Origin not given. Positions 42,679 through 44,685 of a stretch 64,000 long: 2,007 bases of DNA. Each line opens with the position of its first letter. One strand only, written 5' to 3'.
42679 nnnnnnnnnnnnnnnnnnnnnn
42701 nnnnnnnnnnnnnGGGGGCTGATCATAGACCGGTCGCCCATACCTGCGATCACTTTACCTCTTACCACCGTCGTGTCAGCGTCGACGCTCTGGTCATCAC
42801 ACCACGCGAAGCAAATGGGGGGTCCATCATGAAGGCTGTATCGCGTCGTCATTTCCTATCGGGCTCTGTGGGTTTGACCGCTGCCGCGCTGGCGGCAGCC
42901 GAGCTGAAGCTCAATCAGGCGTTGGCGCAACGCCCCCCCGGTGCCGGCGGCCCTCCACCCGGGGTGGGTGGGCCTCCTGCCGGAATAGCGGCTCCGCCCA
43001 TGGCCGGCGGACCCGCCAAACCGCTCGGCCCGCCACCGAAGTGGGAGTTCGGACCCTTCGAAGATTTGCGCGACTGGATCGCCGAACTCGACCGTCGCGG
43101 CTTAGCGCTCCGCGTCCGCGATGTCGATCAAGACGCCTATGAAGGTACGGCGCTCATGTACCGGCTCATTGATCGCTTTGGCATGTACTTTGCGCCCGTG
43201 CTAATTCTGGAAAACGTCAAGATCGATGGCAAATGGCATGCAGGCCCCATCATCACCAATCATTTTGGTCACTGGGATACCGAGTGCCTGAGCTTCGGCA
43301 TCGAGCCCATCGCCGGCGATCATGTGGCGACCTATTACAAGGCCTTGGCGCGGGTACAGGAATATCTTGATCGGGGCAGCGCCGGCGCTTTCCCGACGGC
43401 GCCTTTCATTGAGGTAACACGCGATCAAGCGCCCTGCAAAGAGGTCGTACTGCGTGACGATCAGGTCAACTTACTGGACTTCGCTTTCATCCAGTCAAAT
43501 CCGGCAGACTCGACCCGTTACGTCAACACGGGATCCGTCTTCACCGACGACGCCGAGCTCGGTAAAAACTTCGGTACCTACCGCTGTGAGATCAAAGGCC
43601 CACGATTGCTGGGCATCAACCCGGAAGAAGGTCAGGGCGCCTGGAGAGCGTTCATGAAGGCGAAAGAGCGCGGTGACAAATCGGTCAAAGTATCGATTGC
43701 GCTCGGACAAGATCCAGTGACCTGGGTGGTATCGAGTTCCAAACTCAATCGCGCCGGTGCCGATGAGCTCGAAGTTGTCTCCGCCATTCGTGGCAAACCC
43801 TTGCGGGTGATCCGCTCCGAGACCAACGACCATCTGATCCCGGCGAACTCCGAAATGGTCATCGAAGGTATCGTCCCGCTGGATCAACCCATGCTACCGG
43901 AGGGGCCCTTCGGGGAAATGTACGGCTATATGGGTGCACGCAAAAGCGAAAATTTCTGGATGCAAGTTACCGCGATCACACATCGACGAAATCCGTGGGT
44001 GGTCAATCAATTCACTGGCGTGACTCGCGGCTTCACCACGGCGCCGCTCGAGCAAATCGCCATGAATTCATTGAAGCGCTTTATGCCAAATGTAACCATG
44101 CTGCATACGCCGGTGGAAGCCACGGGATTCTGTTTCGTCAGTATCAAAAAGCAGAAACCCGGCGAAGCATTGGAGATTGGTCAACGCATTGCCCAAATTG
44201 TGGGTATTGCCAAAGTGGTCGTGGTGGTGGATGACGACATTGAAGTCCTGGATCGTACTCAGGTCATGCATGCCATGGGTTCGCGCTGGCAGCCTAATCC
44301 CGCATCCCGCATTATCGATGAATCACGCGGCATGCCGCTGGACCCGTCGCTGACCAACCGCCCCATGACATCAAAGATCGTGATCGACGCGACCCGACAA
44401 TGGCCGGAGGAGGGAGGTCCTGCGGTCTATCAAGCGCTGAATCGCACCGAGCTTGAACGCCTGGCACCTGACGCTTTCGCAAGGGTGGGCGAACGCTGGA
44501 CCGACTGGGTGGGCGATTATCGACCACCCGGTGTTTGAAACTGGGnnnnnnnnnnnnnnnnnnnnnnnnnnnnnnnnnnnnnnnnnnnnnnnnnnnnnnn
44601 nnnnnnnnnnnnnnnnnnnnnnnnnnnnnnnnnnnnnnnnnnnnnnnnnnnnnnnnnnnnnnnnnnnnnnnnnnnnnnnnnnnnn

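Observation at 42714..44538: UbiD-family decarboxylase carrying a canonical Tat signal and a Pro/Gly-rich linker, implying a periplasmic prFMN enzyme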

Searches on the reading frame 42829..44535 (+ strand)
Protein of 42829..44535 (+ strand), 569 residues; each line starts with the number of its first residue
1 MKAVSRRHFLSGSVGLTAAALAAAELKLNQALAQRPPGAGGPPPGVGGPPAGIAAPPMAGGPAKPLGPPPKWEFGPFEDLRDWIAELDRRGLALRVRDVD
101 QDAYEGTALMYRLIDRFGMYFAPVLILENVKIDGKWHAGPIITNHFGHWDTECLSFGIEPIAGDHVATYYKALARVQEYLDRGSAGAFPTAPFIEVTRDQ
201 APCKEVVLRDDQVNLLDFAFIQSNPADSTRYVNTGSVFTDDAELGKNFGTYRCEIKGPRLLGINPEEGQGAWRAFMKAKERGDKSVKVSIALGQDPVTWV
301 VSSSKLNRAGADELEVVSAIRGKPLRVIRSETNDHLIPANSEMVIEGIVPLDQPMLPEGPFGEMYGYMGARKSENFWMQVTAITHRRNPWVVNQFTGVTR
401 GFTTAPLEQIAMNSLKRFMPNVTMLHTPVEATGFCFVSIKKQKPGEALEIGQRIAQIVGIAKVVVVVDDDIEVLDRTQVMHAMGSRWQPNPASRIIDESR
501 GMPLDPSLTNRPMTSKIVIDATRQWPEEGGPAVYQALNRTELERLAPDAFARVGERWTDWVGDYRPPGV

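Call 4: search_protein_families(library=pfam, proteins=[window:42829-44535:+], max_evalue=0.01)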
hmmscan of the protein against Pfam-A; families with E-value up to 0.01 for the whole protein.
window:42829-44535:+ (569 aa): 4 families
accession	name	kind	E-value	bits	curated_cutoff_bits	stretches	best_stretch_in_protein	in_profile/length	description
PF01977.22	UbiD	-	4.2e-48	163.7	23.3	1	196-397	3-204/206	3-octaprenyl-4-hydroxybenzoate carboxy-lyase Rift-related domain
PF20696.2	UbiD_C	-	1.2e-23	83.9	24.2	1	406-521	6-127/127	3-octaprenyl-4-hydroxybenzoate carboxy-lyase C-terminal domain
PF20695.2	UbiD_N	-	0.0032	18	24.3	1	84-160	1-67/78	3-octaprenyl-4-hydroxybenzoate carboxy-lyase N-terminal domain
PF10518.14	TAT_signal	-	0.01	16.2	22.7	0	4-23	2-21/21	TAT (twin-arginine translocation) pathway signal sequence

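Call 5: search_protein_families(library=ncbifam, proteins=[window:42829-44535:+], max_evalue=0.01)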
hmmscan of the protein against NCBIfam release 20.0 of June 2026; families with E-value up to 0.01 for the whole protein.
window:42829-44535:+ (569 aa): 7 families
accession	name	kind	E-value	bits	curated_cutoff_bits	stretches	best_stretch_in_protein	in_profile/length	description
TIGR00148.1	TIGR00148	subfamily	9.5e-66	222.3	244.85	1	80-523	1-437/438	UbiD family decarboxylase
NF041204.1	VdcC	exception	1.2e-58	198.7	650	1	78-528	2-443/467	non-oxidative hydroxyarylic acid decarboxylases subunit C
TIGR03701.1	mena_SCO4490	equivalog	2.3e-44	151.9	495.9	1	86-491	5-409/433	menaquinone biosynthesis decarboxylase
NF008175.0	PRK10922.1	equivalog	2.4e-30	105.5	788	1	77-529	6-463/497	4-hydroxy-3-polyprenylbenzoate decarboxylase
TIGR02724.1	phenyl_P_beta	equivalog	5.2e-26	91.1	468.95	1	200-523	104-441/472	phenylphosphate carboxylase subunit beta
TIGR02723.1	phenyl_P_alpha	equivalog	4.3e-24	85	564.6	1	176-511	91-428/485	phenylphosphate carboxylase subunit alpha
NF041219.1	BagN_FevL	exception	2.8e-22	78.9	1000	1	190-489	120-434/502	bagremycin/ferroverdin biosynthesis UbiD family decarboxylase BagN/FevL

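Call 6: find_homologous_proteins(query=window:42829-44535:+, max_evalue=1e-10)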
Query window:42829-44535:+ (569 aa): 1096 proteins with E <= 1e-10 among 8000 candidates; the best 120 are listed.
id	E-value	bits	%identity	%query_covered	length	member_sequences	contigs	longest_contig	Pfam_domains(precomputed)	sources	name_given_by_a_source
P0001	0.0e+0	1314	100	100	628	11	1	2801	PF20696.3,PF01977.23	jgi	jgi:4-hydroxy-3-polyprenylbenzoate decarboxylase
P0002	0.0e+0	1175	88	100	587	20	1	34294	PF20696.3,PF01977.23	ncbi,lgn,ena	-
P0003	0.0e+0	1167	87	100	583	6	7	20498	PF20696.3,PF01977.23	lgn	-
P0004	0.0e+0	1127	87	96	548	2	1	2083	PF20696.3,PF01977.23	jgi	jgi:UbiD family decarboxylase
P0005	0.0e+0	1025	81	89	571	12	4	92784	PF20696.3,PF01977.23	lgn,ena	-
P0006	0.0e+0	1022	77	100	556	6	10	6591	PF20696.3,PF01977.23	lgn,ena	-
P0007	0.0e+0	1019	83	89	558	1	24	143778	PF20696.3,PF01977.23,PF20695.3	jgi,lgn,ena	jgi:4-hydroxy-3-polyprenylbenzoate decarboxylase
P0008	0.0e+0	1019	78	100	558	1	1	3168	PF20696.3,PF01977.23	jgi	jgi:4-hydroxy-3-polyprenylbenzoate decarboxylase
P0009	0.0e+0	1017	77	100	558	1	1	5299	PF20696.3,PF01977.23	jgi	jgi:4-hydroxy-3-polyprenylbenzoate decarboxylase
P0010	0.0e+0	1015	84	88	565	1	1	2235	PF20696.3,PF01977.23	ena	-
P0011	0.0e+0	1013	82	88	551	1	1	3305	PF20696.3,PF01977.23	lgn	-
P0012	0.0e+0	1012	82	88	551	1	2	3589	PF20696.3,PF01977.23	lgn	-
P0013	0.0e+0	1011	82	88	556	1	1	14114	PF20696.3,PF01977.23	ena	-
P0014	0.0e+0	1011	84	87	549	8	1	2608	PF20696.3,PF01977.23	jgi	jgi:4-hydroxy-3-polyprenylbenzoate decarboxylase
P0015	0.0e+0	1010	82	88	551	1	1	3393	PF20696.3,PF01977.23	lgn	-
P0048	6.7e-295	997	79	88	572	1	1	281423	PF20696.3,PF01977.23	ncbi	ncbi:MAG: UbiD family decarboxylase [Steroidobacteraceae bacterium]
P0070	5.2e-293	991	82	87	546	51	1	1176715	PF20696.3,PF01977.23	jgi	jgi:4-hydroxy-3-polyprenylbenzoate decarboxylase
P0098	1.0e-287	973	79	91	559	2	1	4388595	PF20696.3,PF01977.23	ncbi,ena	-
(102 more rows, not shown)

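Call 7: search_solved_structures(query=window:42829-44535:+, max_evalue=0.001, show_alignments=2)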
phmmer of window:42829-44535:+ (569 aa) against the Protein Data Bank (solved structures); distinct sequences matched with E-value up to 0.001: 40.
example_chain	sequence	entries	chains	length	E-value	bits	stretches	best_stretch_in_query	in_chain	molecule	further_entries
7ae4_A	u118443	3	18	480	9.6e-41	143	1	77-538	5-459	Phenolic acid decarboxylase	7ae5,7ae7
6h6x_B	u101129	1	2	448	1.1e-37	132.9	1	162-522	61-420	3-polyprenyl-4-hydroxybenzoate decarboxylase and related decarboxylases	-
6h6v_A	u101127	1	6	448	1.1e-35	126.3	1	161-522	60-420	3-polyprenyl-4-hydroxybenzoate decarboxylase and related decarboxylases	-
5m1c_A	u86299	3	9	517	7.9e-26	93.7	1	76-528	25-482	3-octaprenyl-4-hydroxybenzoate carboxy-lyase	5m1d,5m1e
2idb_A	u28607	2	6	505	9.5e-26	93.5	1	77-528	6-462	3-octaprenyl-4-hydroxybenzoate carboxy-lyase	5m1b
9gqr_A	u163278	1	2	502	2.3e-23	85.6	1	191-513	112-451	decarboxylase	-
6r2z_A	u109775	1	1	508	1.7e-21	79.4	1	174-509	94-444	Ferulic acid decarboxylase 1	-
7nf3_A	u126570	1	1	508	3e-21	78.6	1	174-509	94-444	Ferulic acid decarboxylase 1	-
4za4_A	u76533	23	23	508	3.3e-21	78.5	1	174-509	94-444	Fdc1 | Putative uncharacterized protein An03g06590 | A niger Fdc1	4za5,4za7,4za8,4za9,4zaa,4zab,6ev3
8crd_A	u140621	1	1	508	3.4e-21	78.4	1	174-509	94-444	Ferulic acid decarboxylase 1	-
8oed_A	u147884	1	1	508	3.7e-21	78.3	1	174-509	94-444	Ferulic acid decarboxylase 1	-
8oeo_A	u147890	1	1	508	3.9e-21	78.2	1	174-509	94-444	Ferulic acid decarboxylase 1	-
6tie_AAA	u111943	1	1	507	4.9e-21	77.9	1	174-509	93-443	Ferulic acid decarboxylase 1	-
6tib_AAA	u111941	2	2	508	4.9e-21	77.9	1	174-509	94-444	Ferulic acid decarboxylase 1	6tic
6ev8_A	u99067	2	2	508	8.5e-21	77.1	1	174-509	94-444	Ferulic acid decarboxylase 1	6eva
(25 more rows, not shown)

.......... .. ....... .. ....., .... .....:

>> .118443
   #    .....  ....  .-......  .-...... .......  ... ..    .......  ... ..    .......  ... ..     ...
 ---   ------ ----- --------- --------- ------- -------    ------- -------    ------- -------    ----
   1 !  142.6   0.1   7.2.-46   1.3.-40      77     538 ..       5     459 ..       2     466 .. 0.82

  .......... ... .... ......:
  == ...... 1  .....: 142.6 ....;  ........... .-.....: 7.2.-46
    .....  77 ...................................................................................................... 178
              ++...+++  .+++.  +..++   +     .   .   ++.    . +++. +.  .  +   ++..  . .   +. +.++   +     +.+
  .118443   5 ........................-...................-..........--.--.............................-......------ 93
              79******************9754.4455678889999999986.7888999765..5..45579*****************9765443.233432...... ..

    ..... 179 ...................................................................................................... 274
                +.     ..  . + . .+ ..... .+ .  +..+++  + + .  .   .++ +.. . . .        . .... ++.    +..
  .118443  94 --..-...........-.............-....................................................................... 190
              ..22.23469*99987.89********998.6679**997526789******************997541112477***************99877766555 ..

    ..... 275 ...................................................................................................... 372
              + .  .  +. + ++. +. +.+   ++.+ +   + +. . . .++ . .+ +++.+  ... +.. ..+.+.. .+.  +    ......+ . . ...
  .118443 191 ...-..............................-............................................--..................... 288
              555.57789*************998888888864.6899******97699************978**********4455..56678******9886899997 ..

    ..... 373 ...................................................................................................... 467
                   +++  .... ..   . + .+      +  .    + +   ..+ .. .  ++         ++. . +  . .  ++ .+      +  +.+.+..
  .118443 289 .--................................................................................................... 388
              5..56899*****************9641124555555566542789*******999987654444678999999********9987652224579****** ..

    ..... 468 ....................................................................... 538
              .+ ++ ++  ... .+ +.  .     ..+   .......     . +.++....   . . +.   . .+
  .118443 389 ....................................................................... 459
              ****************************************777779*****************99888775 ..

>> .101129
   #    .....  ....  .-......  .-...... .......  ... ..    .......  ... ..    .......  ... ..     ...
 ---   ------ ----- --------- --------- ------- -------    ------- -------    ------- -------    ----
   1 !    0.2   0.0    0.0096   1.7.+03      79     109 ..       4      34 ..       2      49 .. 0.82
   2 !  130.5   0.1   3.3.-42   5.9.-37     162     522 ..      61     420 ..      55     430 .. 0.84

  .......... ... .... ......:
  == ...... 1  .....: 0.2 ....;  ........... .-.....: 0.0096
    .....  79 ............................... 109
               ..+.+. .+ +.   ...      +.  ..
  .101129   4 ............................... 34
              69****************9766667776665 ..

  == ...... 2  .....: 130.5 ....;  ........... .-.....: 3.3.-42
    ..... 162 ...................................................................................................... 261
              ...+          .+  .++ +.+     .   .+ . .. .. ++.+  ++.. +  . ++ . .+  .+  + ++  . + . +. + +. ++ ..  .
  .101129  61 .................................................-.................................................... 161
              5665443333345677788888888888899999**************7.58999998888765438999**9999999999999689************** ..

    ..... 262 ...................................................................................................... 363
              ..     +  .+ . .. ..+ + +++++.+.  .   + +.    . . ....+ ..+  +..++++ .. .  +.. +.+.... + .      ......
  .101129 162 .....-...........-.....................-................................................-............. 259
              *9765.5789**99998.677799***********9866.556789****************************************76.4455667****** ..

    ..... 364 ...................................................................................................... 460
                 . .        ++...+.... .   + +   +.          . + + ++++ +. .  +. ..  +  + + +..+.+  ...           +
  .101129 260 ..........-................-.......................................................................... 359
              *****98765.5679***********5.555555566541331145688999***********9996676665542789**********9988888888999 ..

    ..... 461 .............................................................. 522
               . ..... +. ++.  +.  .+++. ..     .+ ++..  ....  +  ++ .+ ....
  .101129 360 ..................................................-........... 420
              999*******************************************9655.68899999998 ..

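Call 12: find_encoding_contigs(protein=P0098, flank=10000, max_places=2)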
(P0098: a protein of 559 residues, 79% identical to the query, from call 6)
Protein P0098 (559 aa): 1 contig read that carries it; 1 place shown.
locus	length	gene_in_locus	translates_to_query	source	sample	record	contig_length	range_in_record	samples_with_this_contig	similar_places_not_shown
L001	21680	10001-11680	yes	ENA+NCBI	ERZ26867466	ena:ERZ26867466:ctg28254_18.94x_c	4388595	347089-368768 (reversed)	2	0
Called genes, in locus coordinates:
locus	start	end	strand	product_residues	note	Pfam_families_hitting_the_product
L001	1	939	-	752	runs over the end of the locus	PF07715:Plug, PF14905:OMP_b-brl_3 (faint), PF00593:TonB_dep_Rec_b-barrel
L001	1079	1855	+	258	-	PF00440:TetR_N, PF17939:TetR_C_30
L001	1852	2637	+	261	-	PF23441:SDR (faint), PF00106:adh_short, PF01370:Epimerase (faint), PF08659:KR, PF13561:adh_short_C2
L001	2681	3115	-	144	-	PF00903:Glyoxalase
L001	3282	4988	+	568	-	PF00916:Sulfate_transp, PF01740:STAS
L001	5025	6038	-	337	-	PF00296:Bac_luciferase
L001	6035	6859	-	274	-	PF00106:adh_short, PF08659:KR, PF13561:adh_short_C2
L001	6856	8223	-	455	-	PF03441:FAD_binding_7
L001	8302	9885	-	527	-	PF04244:DPRP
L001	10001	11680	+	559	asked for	PF01977:UbiD, PF20696:UbiD_C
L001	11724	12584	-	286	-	PF02678:Pirin, PF05726:Pirin_C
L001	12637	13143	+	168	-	PF03350:UPF0114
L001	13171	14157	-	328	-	PF08240:ADH_N, PF00107:ADH_zinc_N, PF13602:ADH_zinc_N_2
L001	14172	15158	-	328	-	PF00903:Glyoxalase (weak), PF13669:Glyoxalase_4 (faint), PF22677:Ble-like_N (faint)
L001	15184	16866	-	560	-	PF07695:7TMR-DISM_7TM, PF00990:GGDEF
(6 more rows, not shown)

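Call 13: find_encoding_contigs(protein=P0070, flank=10000, max_places=2)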
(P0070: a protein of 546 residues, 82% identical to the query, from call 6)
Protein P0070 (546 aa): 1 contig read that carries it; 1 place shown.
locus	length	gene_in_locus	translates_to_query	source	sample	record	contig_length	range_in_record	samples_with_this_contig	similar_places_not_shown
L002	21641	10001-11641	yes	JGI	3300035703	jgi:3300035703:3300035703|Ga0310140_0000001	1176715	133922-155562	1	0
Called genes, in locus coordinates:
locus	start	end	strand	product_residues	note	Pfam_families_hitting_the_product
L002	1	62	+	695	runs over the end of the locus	PF02897:Peptidase_S9_N, PF00326:Peptidase_S9, PF07859:Abhydrolase_3 (faint)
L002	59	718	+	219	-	-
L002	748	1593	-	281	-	PF27100:DcsG_N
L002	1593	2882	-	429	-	PF01595:CNNM, PF00571:CBS (faint), PF03471:CorC_HlyC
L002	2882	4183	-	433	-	PF07690:MFS_1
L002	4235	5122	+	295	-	PF00753:Lactamase_B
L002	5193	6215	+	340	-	PF03741:TerC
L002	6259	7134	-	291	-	PF00561:Abhydrolase_1, PF12146:Hydrolase_4 (weak), PF12697:Abhydrolase_6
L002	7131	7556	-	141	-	PF00903:Glyoxalase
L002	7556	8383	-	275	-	PF00106:adh_short, PF08659:KR, PF13561:adh_short_C2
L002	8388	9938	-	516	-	PF04244:DPRP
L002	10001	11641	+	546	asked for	PF01977:UbiD, PF20696:UbiD_C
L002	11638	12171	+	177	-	PF13302:Acetyltransf_3, PF00583:Acetyltransf_1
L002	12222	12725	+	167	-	PF03350:UPF0114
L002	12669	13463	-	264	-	-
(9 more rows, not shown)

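Call 14: find_encoding_contigs(protein=P0002, flank=10000, max_places=2)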
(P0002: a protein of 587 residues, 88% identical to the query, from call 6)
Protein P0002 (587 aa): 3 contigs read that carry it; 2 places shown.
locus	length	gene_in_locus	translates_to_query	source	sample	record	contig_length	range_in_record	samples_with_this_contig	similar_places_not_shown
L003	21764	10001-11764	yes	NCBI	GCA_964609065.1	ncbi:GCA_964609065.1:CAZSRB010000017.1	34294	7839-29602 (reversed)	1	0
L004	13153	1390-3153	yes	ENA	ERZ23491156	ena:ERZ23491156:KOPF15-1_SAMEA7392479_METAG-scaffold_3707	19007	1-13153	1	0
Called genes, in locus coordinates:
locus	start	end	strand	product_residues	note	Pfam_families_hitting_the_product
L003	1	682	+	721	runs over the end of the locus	PF02897:Peptidase_S9_N, PF00326:Peptidase_S9, PF07859:Abhydrolase_3 (faint)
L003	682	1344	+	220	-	-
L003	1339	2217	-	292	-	PF27100:DcsG_N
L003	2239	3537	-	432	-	PF07690:MFS_1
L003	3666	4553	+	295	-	PF00753:Lactamase_B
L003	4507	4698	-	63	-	-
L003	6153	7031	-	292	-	PF12146:Hydrolase_4, PF00561:Abhydrolase_1, PF12697:Abhydrolase_6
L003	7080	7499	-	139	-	PF00903:Glyoxalase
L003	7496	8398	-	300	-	PF00106:adh_short, PF08659:KR, PF13561:adh_short_C2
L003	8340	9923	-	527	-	PF04244:DPRP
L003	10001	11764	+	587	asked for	PF01977:UbiD, PF20696:UbiD_C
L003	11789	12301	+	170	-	PF13302:Acetyltransf_3, PF00583:Acetyltransf_1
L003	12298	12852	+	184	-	PF01292:Ni_hydr_CYTB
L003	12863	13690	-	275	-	-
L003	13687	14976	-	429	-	PF07690:MFS_1, PF00083:Sugar_tr (faint)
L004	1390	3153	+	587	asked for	PF01977:UbiD, PF20696:UbiD_C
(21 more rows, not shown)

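Call 27: search_protein_representatives(protein=window:43036-44535:+)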
Query: 500 residues. Proteins with E-value up to 0.001 (for the whole library): 3380; up to 1e-10: 1690; up to 1e-30: 137. The best 150 are listed.
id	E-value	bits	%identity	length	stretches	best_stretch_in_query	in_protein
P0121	4.3e-164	563.3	51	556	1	6-495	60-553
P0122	3.4e-140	484.5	46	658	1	5-490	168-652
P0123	2.7e-138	478.2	47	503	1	7-496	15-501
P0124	1.2e-132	459.5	45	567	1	6-489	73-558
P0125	5.1e-122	424.5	42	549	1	4-490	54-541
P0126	5.9e-113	394.6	49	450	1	127-477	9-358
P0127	4.3e-106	372.0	41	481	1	10-489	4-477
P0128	4.3e-101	355.4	44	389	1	121-492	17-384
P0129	2.8e-95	336.3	46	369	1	135-491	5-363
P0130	1.9e-79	284.1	35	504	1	7-491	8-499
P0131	1.9e-79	284.1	38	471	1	10-467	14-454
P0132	6.5e-71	255.9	42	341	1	6-291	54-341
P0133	1.2e-67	245.2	43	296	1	207-492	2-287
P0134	3.7e-67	243.5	86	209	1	191-320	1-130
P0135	3.3e-65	237.1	60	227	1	1-186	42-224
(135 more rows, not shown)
